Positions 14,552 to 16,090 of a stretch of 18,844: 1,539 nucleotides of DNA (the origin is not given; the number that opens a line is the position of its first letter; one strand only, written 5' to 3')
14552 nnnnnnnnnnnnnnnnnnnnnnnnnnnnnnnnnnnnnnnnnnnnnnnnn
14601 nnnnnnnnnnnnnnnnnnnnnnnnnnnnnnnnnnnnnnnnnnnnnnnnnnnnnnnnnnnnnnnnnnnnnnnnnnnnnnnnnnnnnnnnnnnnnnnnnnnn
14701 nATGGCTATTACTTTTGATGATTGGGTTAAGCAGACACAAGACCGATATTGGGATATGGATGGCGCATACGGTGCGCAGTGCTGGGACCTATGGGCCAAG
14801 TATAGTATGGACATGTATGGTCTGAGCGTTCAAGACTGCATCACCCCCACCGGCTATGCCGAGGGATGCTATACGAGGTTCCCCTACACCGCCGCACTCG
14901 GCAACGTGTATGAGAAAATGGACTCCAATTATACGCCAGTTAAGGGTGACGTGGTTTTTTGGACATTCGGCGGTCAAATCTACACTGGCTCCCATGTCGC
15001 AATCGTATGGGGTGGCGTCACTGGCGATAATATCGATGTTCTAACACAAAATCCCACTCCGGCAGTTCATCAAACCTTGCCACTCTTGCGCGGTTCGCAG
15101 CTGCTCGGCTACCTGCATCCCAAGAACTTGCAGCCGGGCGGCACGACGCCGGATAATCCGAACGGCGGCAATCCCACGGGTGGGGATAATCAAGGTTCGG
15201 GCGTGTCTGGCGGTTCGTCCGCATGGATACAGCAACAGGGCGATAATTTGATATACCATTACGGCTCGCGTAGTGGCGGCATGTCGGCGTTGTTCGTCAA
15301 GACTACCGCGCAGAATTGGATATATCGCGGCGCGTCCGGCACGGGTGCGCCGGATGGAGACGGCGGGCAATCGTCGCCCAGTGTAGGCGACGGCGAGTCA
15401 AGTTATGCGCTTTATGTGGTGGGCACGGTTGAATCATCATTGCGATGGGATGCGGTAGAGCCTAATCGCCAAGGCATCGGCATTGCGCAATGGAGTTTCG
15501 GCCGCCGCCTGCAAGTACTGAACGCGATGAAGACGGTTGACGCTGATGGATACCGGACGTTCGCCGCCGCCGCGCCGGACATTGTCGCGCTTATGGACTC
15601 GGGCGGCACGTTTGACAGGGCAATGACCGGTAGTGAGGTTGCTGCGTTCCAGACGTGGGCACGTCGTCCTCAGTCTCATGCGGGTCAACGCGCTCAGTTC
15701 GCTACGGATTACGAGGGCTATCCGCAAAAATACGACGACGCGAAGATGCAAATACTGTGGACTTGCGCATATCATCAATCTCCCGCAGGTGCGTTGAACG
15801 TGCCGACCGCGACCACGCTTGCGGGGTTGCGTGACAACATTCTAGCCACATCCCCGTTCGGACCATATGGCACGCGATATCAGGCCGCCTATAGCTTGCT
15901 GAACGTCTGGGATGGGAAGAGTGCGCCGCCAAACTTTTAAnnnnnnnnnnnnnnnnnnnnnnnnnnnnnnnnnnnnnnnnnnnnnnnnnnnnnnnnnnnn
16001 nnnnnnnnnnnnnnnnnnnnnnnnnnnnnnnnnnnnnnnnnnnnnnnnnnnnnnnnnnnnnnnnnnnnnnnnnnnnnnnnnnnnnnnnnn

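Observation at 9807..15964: Three essential late genes look leaderless: -10 box, exactly 6 nt, then an ATG with no SD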

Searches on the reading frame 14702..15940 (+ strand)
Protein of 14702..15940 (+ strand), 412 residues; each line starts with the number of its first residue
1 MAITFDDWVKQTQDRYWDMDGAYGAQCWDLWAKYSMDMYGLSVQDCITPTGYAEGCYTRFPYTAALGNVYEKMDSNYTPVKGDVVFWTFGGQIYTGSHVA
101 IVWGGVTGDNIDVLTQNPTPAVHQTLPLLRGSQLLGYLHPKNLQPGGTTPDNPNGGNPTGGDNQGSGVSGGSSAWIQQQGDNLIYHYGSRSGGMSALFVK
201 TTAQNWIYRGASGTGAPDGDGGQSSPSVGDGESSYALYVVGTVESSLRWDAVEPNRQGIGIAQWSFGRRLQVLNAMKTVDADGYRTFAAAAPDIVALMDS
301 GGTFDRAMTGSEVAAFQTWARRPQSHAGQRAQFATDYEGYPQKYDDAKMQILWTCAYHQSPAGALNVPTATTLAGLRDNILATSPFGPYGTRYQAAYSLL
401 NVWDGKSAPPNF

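Call 8: search_protein_families(library=phrogs, proteins=[window:14702-15940:+], max_evalue=0.001)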
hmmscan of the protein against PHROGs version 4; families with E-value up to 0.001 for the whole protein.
window:14702-15940:+ (412 aa): 9 families
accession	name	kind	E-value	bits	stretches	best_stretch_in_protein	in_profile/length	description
phrog_8781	-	lysis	4.2e-13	50.6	1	4-117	8-115/178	endolysin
phrog_635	-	lysis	4.1e-10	40.2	1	5-117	10-113/463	endolysin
phrog_29272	-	lysis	7.6e-09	36.2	1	7-143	306-435/436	endolysin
phrog_7887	-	lysis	7e-07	30.2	1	7-117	9-110/238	endolysin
phrog_7470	-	lysis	8.4e-07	29.1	1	6-116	8-116/532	amidase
phrog_489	-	lysis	9.2e-07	29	1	6-117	9-111/459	endolysin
phrog_759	-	other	2e-05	24.5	1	7-118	18-116/625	tail associated cell-wall hydrolase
phrog_291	-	lysis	3.3e-05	23.8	1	4-60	5-59/509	endolysin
phrog_37633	-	lysis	0.0006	19.8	1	7-104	10-100/375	endolysin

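Call 9: search_protein_families(library=pfam, proteins=[window:14702-15940:+], max_evalue=0.001)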
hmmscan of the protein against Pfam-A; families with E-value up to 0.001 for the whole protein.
window:14702-15940:+ (412 aa): 2 families
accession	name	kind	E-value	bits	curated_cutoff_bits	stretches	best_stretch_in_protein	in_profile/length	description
PF05257.22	CHAP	-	3.5e-06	27.9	26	1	19-117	4-81/81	CHAP domain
PF18013.6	Phage_lysozyme2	-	0.0006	20.5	28.2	0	242-280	28-69/140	Phage tail lysozyme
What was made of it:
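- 14702..15940 (+): CHAP/tail-lysozyme lysin gene. ATG 14702 is the predicted +1. Calls 8, 9.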

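Call 28: find_homologous_proteins(query=window:14702-15940:+, max_evalue=0.00001)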
Query window:14702-15940:+ (412 aa): 163 proteins with E <= 0.00001 among 6469 candidates; the best 120 are listed.
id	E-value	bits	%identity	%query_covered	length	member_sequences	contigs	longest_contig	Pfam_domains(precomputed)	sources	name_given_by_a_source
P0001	6.3e-274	926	96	100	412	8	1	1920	PF05257.23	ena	-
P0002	2.1e-266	902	94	99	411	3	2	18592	PF05257.23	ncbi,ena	-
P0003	5.1e-261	884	92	99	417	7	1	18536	PF05257.23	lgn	-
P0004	1.5e-258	876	91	100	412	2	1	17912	PF05257.23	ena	-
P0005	3.5e-248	842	88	99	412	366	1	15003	PF05257.23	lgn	-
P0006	3.5e-234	796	85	99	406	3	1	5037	PF05257.23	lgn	-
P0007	1.4e-228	777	80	99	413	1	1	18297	PF05257.23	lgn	-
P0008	7.0e-228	775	80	99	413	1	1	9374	PF05257.23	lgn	-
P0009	3.7e-222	756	79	99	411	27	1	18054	PF05257.23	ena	-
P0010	3.1e-205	700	76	98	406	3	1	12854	PF05257.23,PF18013.7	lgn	-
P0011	1.6e-204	698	75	98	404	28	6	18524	PF05257.23,PF18013.7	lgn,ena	-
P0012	4.0e-202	690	75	98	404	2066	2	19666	PF05257.23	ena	-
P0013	4.0e-200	683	74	98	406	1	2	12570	PF05257.23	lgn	-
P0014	1.6e-196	671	76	96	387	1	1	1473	PF05257.23,PF18013.7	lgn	-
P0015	5.2e-195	666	72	98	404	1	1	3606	PF18013.7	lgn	-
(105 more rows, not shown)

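Call 67: search_dna_similar(query=window:14702-15940:+, collection=phages, mode=protein, max_rows=12)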
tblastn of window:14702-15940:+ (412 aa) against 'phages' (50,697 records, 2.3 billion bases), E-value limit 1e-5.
Records with a match: 32; places in all: 33; records where one place covers at least 80% of the query: 1.
Best place of each record, by identity: <60% 32.
By first word of the organism name: Arthrobacter 14; Bifidobacterium 11; Clostridium 6; Bacteriophage 1.
By host as written in the record: Bifidobacterium asteroides 6; Arthrobacter sp. ATCC 21022 6; Clostridium_AQ innocuum DA664 6; Bifidobacterium dentium DA811 4; Arthrobacter globiformis B-2979 3; Arthrobacter globiformis NRRL B-2979 2; Bifidobacterium pseudocatenulatum U19 1; - 1; and 3 more.
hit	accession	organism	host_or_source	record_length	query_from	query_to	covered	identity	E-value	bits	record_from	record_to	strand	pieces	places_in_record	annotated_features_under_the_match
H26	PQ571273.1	Bifidobacterium phage BP1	Bifidobacterium pseudocatenulatum U19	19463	1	412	100%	55.0%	2e-131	422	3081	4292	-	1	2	endolysin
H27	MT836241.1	Bacteriophage sp.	human fecal samples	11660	1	253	61%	48.2%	8e-54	198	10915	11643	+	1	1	record has no annotation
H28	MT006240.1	Bifidobacterium phage BadAargau2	Bifidobacterium asteroides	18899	232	412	44%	37.9%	2e-28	124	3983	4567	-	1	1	hypothetical protein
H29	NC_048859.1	Bifidobacterium phage BadAargau2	Bifidobacterium asteroides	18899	232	412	44%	37.9%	2e-28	124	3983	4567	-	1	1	hypothetical protein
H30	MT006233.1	Bifidobacterium phage BadAztec1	Bifidobacterium asteroides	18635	232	412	44%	36.4%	1e-24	112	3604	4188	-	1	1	hypothetical protein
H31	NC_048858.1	Bifidobacterium phage BadAztec1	Bifidobacterium asteroides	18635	232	412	44%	36.4%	1e-24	112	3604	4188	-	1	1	hypothetical protein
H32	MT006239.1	Bifidobacterium phage BadAztec2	Bifidobacterium asteroides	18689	232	412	44%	36.4%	1e-24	112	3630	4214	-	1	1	hypothetical protein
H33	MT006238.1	Bifidobacterium phage BadAztec4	Bifidobacterium asteroides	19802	232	412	44%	36.4%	1e-24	112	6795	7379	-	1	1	hypothetical protein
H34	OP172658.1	Bifidobacterium phage BD811P1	Bifidobacterium dentium DA811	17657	232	412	44%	32.8%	3e-19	96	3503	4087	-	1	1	hypothetical protein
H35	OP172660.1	Bifidobacterium phage BD811P3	Bifidobacterium dentium DA811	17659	232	412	44%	32.8%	7e-19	95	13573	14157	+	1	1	hypothetical protein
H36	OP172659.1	Bifidobacterium phage BD811P2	Bifidobacterium dentium DA811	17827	232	412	44%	32.8%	1e-18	94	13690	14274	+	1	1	hypothetical protein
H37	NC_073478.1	Bifidobacterium phage BD811P2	Bifidobacterium dentium DA811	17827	232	412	44%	32.8%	1e-18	94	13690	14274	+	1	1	hypothetical protein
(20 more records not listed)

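Call 68: get_annotated_region(hit=H26, flank=20000)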
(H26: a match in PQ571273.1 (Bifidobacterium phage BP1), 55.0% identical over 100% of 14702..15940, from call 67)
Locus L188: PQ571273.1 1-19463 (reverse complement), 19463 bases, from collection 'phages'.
description: Bifidobacterium phage BP1, complete genome.
organism: Bifidobacterium phage BP1 (NCBI taxid 3385233)
taxonomy: Viruses
host: Bifidobacterium pseudocatenulatum U19; source: sewage from septic tank; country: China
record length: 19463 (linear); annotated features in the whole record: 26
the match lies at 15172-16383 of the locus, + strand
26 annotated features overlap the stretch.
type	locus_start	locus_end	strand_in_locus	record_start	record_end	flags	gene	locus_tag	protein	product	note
CDS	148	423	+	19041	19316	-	-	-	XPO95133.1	hypothetical protein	BP1_gp26; BP1_gp26; None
CDS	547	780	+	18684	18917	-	-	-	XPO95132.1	hypothetical protein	BP1_gp25; BP1_gp25; None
CDS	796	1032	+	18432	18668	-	-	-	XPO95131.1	hypothetical protein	BP1_gp24; BP1_gp24; None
CDS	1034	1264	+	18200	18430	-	-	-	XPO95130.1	hypothetical protein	BP1_gp23; BP1_gp23; None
CDS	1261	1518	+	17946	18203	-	-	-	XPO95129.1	hypothetical protein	BP1_gp22; BP1_gp22; None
CDS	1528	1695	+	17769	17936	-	-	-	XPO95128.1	hypothetical protein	BP1_gp21; BP1_gp21; None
CDS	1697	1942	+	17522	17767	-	-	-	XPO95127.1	hypothetical protein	BP1_gp20; BP1_gp20; None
CDS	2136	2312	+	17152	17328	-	-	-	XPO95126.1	hypothetical protein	BP1_gp19; BP1_gp19; None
CDS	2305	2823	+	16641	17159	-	-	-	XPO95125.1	hypothetical protein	BP1_gp18; BP1_gp18; None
CDS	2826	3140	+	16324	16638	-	-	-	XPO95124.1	DNA methyltransferase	BP1_gp17; BP1_gp17; None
CDS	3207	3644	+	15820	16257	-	-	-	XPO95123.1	single-stranded DNA-binding protein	BP1_gp16; BP1_gp16; Annot2=(hmm profile search-phrog [Rank2]) phrog_6243 single strand DNA binding ...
CDS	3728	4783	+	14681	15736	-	-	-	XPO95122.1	hypothetical protein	BP1_gp15; BP1_gp15; None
CDS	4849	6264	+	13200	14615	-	-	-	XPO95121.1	DNA polymerase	BP1_gp14; BP1_gp14; Annot2=(hmm profile search-phrog [Rank2]) phrog_1907 DNA polymerase;Annot3=(structure ...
CDS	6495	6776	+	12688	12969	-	-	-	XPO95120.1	hypothetical protein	BP1_gp13; BP1_gp13; None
CDS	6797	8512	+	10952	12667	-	-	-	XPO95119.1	major capsid protein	BP1_gp12; BP1_gp12; Annot2=(hmm profile search-phrog [Rank2]) phrog_2006 major head protein; Bifidobacterium phage ...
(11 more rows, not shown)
